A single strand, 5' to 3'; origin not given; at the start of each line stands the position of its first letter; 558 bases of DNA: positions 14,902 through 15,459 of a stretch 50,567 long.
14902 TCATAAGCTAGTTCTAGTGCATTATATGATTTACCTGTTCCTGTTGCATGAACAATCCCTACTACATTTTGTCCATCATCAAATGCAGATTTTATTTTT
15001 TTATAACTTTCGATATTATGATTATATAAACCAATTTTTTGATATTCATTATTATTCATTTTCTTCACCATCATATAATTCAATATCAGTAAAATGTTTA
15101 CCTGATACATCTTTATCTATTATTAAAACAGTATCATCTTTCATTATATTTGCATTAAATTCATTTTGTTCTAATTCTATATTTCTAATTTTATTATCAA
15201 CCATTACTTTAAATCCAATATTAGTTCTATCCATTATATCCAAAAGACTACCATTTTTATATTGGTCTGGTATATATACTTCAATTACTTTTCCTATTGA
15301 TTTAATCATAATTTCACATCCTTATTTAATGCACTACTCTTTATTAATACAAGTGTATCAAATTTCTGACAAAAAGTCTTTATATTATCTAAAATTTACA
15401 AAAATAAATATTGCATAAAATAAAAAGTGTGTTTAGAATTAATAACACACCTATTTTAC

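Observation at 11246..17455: Uncharacterised helicase-centred gene island downstream of tRNA-His: candidate novel (defence-like?) module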

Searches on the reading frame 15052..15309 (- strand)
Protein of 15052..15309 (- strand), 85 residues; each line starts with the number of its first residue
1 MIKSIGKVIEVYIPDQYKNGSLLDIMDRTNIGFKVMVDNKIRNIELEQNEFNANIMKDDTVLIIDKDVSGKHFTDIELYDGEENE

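Call 4: search_protein_families(library=pfam, proteins=[window:15052-15309:-], max_evalue=0.1)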
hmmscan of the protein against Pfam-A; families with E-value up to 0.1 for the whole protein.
window:15052-15309:- (85 aa): 0 families

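Call 5: search_protein_families(library=padloc, proteins=[window:15052-15309:-], max_evalue=0.1)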
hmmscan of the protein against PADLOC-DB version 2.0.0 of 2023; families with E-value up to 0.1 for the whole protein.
window:15052-15309:- (85 aa): 0 families

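Call 6: search_protein_families(library=ncbifam, proteins=[window:15052-15309:-], max_evalue=0.1)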
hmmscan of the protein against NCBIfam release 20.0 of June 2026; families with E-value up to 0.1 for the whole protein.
window:15052-15309:- (85 aa): 0 families

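Call 8: search_protein_families(library=phrogs, proteins=[window:15052-15309:-], max_evalue=0.1)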
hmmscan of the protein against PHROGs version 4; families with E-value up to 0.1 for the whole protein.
window:15052-15309:- (85 aa): 0 families

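Call 51: search_solved_structures(query=A2, max_evalue=10)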
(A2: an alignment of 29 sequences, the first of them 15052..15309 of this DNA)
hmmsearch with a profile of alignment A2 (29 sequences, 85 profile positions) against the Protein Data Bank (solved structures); distinct sequences matched with E-value up to 10: 4.
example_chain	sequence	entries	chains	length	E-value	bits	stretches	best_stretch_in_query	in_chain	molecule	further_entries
1oh1_A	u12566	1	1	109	0.23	14.8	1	6-32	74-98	STAPHOSTATIN A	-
8hmo_A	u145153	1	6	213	0.36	14.1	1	39-73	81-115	Metal-dependent hydrolase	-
9eho_Y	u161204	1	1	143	0.68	13.2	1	31-71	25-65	Large ribosomal subunit protein uL24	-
4r5o_A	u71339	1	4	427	3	11.2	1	23-60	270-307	Quinonprotein alcohol dehydrogenase-like protein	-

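Call 64: find_homologous_proteins(query=window:15052-15309:-)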
Query window:15052-15309:- (85 aa): 299 proteins with E <= 0.001 among 304 candidates; the best 120 are listed.
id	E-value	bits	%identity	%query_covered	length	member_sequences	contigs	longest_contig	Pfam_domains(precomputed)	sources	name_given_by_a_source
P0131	4.3e-47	175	100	100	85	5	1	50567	-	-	-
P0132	7.1e-45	168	93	100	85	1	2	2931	-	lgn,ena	-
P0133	3.7e-40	153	86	100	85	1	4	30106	-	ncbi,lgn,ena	-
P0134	1.5e-34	135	79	96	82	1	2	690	-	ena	-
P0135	1.2e-33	132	72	100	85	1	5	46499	-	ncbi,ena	-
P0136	2.7e-33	131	71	100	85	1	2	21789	-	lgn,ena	-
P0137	3.2e-33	131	72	100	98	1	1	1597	-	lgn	-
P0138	6.7e-33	130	71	100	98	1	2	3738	-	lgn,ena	-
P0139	9.5e-33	129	69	100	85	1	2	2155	-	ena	-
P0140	2.4e-32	128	73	100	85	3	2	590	-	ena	-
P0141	8.8e-32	126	69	100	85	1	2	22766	-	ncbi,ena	-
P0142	1.2e-31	126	68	100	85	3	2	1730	-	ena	-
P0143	1.3e-31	126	73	100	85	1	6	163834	-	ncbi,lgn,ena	-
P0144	1.7e-31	125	69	100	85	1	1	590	-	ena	-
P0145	2.0e-31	125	71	100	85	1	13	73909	-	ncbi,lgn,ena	-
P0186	1.3e-29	119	67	100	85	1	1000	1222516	-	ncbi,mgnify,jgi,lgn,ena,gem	mgnify:FL=1|jgi:hypothetical protein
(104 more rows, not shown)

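Call 70: predict_structure(alignment_id=A6)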
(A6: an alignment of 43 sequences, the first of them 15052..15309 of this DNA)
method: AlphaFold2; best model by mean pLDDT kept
length: 85 residues; sequences in the alignment: 43
mean_pLDDT: 78.9   pTM: 0.66
mean pLDDT of the five models: 78.9, 77.2, 77.0, 76.9, 74.0
residues with pLDDT >= 90: 26; 70-90: 34; 50-70: 21; < 50: 4
segments of 3 or more residues with pLDDT < 50: none
pLDDT, mean of each block of 10 residues (from residue 1): 92 72 52 90 79 82 90 87 53
secondary structure, 60 per line:
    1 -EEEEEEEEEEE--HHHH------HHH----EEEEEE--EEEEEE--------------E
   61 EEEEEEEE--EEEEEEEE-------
elements in order: E2-12 H15-18 E32-37 E40-45 E60-68 E71-78

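Call 74: fold_search(model_id=the predicted structure, library=pdb)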
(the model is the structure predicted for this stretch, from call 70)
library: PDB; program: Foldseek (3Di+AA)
matches with E <= 10: 196; with E <= 0.001: 0
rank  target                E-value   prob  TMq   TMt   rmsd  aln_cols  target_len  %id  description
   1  7ypo_A                1.7e-01  0.99  0.55  0.17   4.9        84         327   14  Cryo-EM structure of baculovirus LEF-3 in complex with ssDNA (released 2023-01-25)
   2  7yny_H                3.7e-01  0.93  0.50  0.16   4.9        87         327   15  Crystal structure of baculovirus LEF-3 from Helicoverpa armigera nucleopolyhedrovirus (released 2023-01-25)
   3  7pxd_A                5.2e-01  0.96  0.45  0.09   2.6        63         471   13  Substrate-engaged mycobacterial Proteasome-associated ATPase in complex with open-gate 20S CP - composite map (state B (released 2022-01-19)
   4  1zeq                  5.5e-01  0.97  0.56  0.56   3.2        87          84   10  1.5 A Structure of apo-CusF residues 6-88 from Escherichia coli (released 2005-08-02)
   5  7px9_F                5.8e-01  0.89  0.47  0.11   4.2        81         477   10  Substrate-engaged mycobacterial Proteasome-associated ATPase - focused 3D refinement (state A) (released 2022-01-19)
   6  9n74_SR               5.8e-01  0.63  0.43  0.30   5.8        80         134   12  SSU processome maturation and disassembly, State H (released 2025-10-29)
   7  7ljf_F                6.5e-01  0.95  0.45  0.10   2.3        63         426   13  Cryo-EM structure of the Mpa hexamer in the presence of ATP and the Pup-FabD substrate (released 2021-05-05)
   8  7pxc_E                6.9e-01  0.93  0.45  0.09   2.6        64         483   12  Substrate-engaged mycobacterial Proteasome-associated ATPase in complex with open-gate 20S CP - composite map (state A (released 2022-01-19)
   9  7tuv_A                6.9e-01  0.87  0.50  0.08   3.8        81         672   10  Crystal structure of the exoribonucleolytic module of T. brucei RRP44 (released 2023-01-11)
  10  8soj_B                6.9e-01  0.47  0.43  0.11   8.3       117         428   11  Cryo-EM structure of human CST bound to POT1(ESDL)/TPP1 in the absence of telomeric ssDNA (released 2023-06-07)
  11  5wlc_SR               7.3e-01  0.75  0.46  0.39   4.9        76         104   17  The complete structure of the small subunit processome (released 2017-09-27)
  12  3m9b_A                7.7e-01  0.90  0.43  0.21   3.3        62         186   13  Crystal structure of the amino terminal coiled coil domain and the inter domain of the Mycobacterium tuberculosis prot (released 2010-10-27)
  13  8aas_C                7.7e-01  0.80  0.42  0.33   5.7        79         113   18  Crystal structure of the Pyrococcus abyssi RPA trimerization core bound to poly-dT20 ssDNA (released 2023-05-03)
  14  3b6y_A                7.7e-01  0.75  0.53  0.27   6.5        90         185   10  Crystal Structure of the Second HIN-200 Domain of Interferon-Inducible Protein 16 (released 2007-11-13)
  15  3rln                  8.1e-01  0.75  0.52  0.27   5.8        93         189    9  Structural Basis of Cytosolic DNA Recognition by Innate Immune Receptors (released 2012-04-25)
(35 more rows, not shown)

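Call 91: find_encoding_contigs(protein=P0186, flank=8000, max_places=10)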
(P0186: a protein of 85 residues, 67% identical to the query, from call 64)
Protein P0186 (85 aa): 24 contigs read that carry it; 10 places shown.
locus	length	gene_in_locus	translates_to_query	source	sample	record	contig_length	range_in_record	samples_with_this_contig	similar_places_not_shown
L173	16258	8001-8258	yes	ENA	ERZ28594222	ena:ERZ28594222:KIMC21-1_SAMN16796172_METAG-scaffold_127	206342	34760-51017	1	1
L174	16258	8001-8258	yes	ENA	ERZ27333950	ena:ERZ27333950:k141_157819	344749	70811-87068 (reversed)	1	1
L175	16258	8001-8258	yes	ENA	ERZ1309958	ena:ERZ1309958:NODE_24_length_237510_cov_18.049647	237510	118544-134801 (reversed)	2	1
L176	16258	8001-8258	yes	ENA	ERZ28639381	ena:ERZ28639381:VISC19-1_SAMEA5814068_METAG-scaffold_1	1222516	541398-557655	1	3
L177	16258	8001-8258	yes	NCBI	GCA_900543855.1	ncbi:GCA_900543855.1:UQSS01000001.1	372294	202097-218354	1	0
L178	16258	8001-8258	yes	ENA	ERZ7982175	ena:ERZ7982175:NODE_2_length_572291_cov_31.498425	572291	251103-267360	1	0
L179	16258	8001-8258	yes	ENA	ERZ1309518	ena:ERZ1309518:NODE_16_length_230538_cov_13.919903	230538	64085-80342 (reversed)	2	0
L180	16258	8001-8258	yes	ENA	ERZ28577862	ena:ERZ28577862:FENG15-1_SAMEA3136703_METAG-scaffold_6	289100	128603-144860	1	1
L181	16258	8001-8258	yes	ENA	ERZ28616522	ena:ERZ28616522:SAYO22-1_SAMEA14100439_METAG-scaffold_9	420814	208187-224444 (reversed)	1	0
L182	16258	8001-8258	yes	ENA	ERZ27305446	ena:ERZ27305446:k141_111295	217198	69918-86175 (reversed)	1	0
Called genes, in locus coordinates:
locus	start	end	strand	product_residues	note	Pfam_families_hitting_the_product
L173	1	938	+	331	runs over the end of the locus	PF09992:NAGPA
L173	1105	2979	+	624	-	PF00005:ABC_tran, PF00006:ATP-synt_ab (faint), PF00931:NB-ARC (faint), PF02463:SMC_N (faint), PF03193:RsgA_GTPase (faint), PF12848:ABC_tran_Xtn, PF00005:ABC_tran, PF16326:ABC_tran_CTD (weak), +6 more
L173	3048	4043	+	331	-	PF01391:Collagen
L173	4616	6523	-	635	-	PF13589:HATPase_c_3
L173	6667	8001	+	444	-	PF04326:SLFN_AlbA_2, PF13749:HATPase_c_4, PF13412:HTH_24 (weak)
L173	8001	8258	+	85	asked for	-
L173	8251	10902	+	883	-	PF04851:ResIII, PF03457:HA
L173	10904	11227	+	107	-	-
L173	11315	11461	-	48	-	-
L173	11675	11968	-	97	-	-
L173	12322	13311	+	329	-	-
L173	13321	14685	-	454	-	PF01076:Mob_Pre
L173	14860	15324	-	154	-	PF14198:TnpV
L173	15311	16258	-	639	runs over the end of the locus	PF00239:Resolvase, PF07508:Recombinase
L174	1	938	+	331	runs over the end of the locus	PF09992:NAGPA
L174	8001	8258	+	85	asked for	-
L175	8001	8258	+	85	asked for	-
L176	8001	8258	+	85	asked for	-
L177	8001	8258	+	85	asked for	-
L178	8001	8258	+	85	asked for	-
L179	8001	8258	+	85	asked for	-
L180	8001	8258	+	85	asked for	-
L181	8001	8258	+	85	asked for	-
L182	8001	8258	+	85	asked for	-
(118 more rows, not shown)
